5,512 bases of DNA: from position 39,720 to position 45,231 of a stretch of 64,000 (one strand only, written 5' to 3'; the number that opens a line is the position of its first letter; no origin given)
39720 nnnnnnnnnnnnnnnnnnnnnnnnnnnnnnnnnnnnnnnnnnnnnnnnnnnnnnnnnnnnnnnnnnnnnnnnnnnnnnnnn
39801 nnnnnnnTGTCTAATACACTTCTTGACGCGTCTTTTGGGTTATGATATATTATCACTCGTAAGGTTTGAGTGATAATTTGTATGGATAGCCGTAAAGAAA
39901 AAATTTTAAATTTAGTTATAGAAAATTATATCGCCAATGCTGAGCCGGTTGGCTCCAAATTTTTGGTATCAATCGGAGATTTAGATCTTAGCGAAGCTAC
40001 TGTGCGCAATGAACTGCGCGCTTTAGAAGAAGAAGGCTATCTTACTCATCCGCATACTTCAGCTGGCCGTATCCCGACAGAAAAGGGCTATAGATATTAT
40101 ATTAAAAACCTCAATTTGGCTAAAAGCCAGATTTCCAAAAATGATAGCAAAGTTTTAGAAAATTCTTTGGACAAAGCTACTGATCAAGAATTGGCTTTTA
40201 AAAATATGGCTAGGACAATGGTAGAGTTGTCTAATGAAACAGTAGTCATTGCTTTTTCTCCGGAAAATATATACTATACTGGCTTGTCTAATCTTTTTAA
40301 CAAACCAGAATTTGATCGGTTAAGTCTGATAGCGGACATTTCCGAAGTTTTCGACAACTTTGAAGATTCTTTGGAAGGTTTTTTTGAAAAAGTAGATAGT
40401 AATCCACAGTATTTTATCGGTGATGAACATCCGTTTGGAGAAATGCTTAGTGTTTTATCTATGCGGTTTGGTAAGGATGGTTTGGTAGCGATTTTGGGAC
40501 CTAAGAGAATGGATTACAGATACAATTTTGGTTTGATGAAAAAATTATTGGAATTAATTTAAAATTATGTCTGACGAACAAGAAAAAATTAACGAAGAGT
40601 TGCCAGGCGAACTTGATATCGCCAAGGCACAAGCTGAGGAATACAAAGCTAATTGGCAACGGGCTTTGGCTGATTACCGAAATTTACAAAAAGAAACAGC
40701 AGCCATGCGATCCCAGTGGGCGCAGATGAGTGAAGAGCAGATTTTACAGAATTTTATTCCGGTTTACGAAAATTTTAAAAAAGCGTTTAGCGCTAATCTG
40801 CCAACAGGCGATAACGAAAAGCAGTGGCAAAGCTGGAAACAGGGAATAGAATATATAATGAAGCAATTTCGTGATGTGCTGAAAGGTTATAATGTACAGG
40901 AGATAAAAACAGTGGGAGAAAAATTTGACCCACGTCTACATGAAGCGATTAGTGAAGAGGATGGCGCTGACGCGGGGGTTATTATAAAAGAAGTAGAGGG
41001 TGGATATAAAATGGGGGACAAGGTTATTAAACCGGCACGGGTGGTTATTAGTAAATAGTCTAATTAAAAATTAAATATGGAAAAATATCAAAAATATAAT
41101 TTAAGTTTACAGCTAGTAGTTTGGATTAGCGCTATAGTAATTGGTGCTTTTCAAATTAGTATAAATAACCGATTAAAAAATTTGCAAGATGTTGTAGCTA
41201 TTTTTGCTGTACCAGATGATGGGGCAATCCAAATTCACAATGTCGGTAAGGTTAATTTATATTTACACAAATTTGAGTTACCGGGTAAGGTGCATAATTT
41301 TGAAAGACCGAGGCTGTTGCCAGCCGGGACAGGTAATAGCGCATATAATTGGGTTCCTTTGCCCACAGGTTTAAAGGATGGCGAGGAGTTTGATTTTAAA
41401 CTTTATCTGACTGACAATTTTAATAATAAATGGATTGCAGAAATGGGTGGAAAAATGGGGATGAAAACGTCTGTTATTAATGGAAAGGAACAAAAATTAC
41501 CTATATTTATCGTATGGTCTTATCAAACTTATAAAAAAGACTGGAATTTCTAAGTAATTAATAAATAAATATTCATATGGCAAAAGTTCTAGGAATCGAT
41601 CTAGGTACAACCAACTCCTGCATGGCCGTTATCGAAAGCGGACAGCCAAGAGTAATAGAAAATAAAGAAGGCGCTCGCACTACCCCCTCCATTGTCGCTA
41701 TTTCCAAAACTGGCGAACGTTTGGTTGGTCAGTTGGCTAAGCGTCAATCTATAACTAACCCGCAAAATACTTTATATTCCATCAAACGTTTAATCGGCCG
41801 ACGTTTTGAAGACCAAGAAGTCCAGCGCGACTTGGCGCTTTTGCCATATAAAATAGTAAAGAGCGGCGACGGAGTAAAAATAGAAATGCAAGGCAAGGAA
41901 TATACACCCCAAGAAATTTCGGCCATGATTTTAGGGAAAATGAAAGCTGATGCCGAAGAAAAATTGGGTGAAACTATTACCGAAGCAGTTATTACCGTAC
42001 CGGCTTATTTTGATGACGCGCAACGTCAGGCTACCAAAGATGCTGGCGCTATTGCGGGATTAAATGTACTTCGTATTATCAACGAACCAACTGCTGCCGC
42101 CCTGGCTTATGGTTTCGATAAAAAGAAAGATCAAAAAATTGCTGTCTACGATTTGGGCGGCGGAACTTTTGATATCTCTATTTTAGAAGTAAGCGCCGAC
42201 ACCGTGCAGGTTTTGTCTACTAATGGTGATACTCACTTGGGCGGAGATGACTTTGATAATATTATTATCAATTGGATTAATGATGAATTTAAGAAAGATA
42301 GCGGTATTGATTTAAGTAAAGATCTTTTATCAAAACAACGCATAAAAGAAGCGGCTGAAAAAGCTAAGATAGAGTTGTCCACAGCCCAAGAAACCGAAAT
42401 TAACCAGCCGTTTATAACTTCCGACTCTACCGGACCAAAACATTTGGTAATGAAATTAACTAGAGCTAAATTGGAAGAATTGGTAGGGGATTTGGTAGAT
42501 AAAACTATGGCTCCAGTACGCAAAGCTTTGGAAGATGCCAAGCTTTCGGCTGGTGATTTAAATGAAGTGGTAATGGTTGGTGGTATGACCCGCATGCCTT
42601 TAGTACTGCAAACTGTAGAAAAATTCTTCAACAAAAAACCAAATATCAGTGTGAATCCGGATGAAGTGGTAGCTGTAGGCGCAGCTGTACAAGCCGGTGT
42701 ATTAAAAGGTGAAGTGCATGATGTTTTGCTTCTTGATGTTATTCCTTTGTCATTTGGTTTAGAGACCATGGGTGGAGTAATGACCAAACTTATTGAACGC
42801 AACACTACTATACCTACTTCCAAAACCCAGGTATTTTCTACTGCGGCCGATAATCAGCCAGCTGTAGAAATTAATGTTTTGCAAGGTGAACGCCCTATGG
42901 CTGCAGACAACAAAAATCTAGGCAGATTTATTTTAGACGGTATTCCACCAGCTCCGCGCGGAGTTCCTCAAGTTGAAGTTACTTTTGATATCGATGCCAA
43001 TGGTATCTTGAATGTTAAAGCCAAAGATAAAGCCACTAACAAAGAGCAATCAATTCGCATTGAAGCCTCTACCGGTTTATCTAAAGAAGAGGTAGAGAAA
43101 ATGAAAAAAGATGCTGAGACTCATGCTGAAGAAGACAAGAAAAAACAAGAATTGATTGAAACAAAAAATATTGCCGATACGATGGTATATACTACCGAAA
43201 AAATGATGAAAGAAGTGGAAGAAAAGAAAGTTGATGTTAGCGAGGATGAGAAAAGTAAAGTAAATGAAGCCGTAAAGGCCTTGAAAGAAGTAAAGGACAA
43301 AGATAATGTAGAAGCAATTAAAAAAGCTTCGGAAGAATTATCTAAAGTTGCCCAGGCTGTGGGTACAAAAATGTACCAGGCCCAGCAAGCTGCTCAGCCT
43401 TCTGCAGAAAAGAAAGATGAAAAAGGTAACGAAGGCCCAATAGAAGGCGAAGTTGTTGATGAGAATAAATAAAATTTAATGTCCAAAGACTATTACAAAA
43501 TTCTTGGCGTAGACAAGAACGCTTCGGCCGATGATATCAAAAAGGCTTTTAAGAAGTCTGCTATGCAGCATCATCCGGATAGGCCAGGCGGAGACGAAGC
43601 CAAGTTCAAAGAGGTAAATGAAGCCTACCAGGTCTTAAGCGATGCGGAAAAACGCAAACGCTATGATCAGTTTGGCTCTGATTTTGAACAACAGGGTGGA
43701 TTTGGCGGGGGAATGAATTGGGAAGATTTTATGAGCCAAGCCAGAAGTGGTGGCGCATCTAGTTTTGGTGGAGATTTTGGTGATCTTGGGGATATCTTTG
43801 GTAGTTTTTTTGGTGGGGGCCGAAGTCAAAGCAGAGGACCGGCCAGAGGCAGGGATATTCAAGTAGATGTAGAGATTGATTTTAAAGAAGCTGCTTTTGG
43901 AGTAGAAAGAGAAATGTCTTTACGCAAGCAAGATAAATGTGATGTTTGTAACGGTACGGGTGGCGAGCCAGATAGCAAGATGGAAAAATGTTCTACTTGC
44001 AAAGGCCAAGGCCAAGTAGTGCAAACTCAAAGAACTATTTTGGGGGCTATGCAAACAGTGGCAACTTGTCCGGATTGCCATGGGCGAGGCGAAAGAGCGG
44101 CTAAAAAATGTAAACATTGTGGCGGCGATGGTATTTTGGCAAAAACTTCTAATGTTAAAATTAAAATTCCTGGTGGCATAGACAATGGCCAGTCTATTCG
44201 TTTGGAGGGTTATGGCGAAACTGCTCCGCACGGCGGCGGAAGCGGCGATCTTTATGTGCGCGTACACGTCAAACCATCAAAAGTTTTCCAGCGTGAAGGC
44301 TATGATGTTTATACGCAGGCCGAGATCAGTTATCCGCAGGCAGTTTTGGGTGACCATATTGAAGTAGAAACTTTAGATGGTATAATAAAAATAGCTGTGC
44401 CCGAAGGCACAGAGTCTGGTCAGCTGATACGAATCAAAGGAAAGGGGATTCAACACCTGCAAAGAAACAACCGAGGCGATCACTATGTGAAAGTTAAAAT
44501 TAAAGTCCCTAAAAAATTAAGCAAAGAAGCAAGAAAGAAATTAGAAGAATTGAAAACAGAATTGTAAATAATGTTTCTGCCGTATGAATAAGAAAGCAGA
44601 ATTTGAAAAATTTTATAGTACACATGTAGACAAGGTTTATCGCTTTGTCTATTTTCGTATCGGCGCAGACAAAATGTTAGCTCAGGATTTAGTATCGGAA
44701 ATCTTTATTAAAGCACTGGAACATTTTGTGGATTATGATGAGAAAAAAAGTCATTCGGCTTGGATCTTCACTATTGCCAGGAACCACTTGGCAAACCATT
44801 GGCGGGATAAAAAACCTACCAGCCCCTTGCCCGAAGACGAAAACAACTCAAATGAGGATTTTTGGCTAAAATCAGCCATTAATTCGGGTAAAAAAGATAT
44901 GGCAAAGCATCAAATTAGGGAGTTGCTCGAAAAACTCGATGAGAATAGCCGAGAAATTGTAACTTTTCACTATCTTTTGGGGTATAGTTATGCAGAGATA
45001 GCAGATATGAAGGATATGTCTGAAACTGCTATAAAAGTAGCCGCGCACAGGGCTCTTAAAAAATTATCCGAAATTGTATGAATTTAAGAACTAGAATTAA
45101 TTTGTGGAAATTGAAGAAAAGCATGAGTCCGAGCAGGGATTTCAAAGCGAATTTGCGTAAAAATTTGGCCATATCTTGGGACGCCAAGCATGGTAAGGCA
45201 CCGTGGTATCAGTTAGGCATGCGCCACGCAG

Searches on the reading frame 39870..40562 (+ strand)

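Call 76: search_protein_families(library=pfam, proteins=[window:39870-40562:+], max_evalue=0.001)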
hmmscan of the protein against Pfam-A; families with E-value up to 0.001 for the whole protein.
window:39870-40562:+ (230 aa): 2 families
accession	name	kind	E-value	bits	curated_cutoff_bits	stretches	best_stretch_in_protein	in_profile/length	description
PF01628.27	HrcA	-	4e-14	53.6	22.2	1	83-217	82-212/215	HrcA protein C terminal domain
PF08461.16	HTH_12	-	3.7e-05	24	21.4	1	35-74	26-63/66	Ribonuclease R winged-helix domain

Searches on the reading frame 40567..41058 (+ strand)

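Call 76: search_protein_families(library=pfam, proteins=[window:40567-41058:+], max_evalue=0.001)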
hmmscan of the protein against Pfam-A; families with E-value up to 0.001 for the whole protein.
window:40567-41058:+ (163 aa): 1 family
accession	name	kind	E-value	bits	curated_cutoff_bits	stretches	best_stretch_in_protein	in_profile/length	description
PF01025.24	GrpE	-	2.9e-38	131.6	25.8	1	3-163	7-165/165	GrpE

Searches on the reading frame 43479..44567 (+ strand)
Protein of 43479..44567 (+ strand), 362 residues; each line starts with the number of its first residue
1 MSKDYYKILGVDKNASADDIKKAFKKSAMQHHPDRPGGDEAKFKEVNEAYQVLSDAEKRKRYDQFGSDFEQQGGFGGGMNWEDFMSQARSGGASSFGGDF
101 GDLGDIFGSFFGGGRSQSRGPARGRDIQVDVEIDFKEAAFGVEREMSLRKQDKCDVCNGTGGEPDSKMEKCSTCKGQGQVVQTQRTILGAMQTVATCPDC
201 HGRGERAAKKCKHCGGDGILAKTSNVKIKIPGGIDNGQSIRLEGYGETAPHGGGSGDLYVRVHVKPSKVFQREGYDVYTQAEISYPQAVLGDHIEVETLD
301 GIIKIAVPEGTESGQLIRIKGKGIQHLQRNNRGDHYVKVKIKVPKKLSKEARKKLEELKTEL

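Call 76: search_protein_families(library=pfam, proteins=[window:43479-44567:+], max_evalue=0.001)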
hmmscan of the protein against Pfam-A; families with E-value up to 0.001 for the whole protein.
window:43479-44567:+ (362 aa): 3 families
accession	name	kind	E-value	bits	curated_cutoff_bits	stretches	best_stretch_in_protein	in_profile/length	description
PF01556.23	DnaJ_C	-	4.5e-49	166.8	26.6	1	127-344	1-152/152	DnaJ C terminal domain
PF00226.36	DnaJ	-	5.7e-24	84.4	27.8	1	4-63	1-63/63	DnaJ domain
PF00684.25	DnaJ_CXXCXGXG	-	5.7e-16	59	32.7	1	154-218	1-65/65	DnaJ central domain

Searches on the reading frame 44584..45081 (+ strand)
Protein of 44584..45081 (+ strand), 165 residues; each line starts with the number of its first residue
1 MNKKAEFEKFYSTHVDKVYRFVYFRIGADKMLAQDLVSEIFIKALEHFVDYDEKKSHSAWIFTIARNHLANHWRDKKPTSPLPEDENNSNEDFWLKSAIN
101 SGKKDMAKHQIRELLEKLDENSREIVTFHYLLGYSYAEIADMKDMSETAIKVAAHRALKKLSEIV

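Call 8: search_protein_families(library=pfam, proteins=[window:44584-45081:+], max_evalue=0.01)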
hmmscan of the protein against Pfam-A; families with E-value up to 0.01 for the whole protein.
window:44584-45081:+ (165 aa): 5 families
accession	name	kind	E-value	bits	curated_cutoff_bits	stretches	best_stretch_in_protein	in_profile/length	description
PF08281.18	Sigma70_r4_2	-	1.5e-16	60.2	25.7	1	109-161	2-54/54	Sigma-70, region 4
PF04542.20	Sigma70_r2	-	6.9e-14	51.8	24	1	10-77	1-69/71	Sigma-70 region 2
PF04545.22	Sigma70_r4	-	3.2e-09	36.6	24.1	1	114-162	1-49/50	Sigma-70, region 4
PF07638.17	Sigma70_ECF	-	0.0021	18.4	21.1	1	36-152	52-170/185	ECF sigma factor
PF06530.18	Phage_antitermQ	-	0.0086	16.4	26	0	113-153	58-98/118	Phage antitermination protein Q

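Call 70: search_protein_families(library=ncbifam, proteins=[window:44584-45081:+], max_evalue=0.01)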
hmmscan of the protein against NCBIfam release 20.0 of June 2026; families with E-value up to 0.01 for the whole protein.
window:44584-45081:+ (165 aa): 98 families (the best 25 are shown)
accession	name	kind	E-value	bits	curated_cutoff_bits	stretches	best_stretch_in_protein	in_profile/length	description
TIGR02952.1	Sig70_famx2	equivalog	3.2e-27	95.5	206.45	1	6-163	12-168/170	ECF subfamily RNA polymerase sigma factor, BldN family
TIGR02950.1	SigM_subfam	subfamily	3.2e-25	88.8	147.95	1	7-164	2-157/159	RNA polymerase sigma factor, SigM family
TIGR02937.1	sigma70-ECF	superfamily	9.3e-25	87.2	42.9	1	6-163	2-163/165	sigma-70 family RNA polymerase sigma factor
TIGR02985.1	Sig70_bacteroi1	subfamily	7.2e-24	84.8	126.4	1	6-163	2-160/162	RNA polymerase sigma-70 factor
NF058625.1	sigma_PG0214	equivalog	2.9e-23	82.4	130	1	1-163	1-159/170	GFO_1088 family ECF-type sigma factor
NF007216.0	PRK09638.1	equivalog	5.7e-22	78.3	194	1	4-162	17-171/180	RNA polymerase sigma factor SigY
TIGR02983.1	SigE-fam_strep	subfamily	1.5e-19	70.5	141.55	1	3-163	4-156/162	SigE family RNA polymerase sigma factor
TIGR02989.1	Sig-70_gvs1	subfamily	5.3e-19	68.7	124.55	1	6-163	2-156/158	RNA polymerase sigma-70 factor, Rhodopirellula/Verrucomicrobium family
NF009188.0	PRK12536.1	subfamily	6.3e-19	68.6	250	1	4-163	29-184/190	RNA polymerase sigma factor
NF007227.0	PRK09645.1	subfamily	3.4e-18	66.2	202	1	4-162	12-167/177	sigma-70 family RNA polymerase sigma factor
TIGR02959.1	SigZ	equivalog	4.1e-18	65.8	168.65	1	13-163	3-146/170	RNA polymerase sigma factor SigZ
NF009166.1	PRK12513.1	equivalog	8.6e-18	64.7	206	1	5-163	22-184/193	RNA polymerase sigma factor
NF009195.0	PRK12543.1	subfamily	8.7e-18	64.5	197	1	4-162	19-175/192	RNA polymerase sigma factor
NF009168.0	PRK12515.1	subfamily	8.8e-18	64.5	236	1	6-164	23-178/189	RNA polymerase sigma factor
NF007230.0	PRK09648.1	subfamily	1.7e-17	63.8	209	1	18-163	39-187/195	RNA polymerase sigma factor ShbA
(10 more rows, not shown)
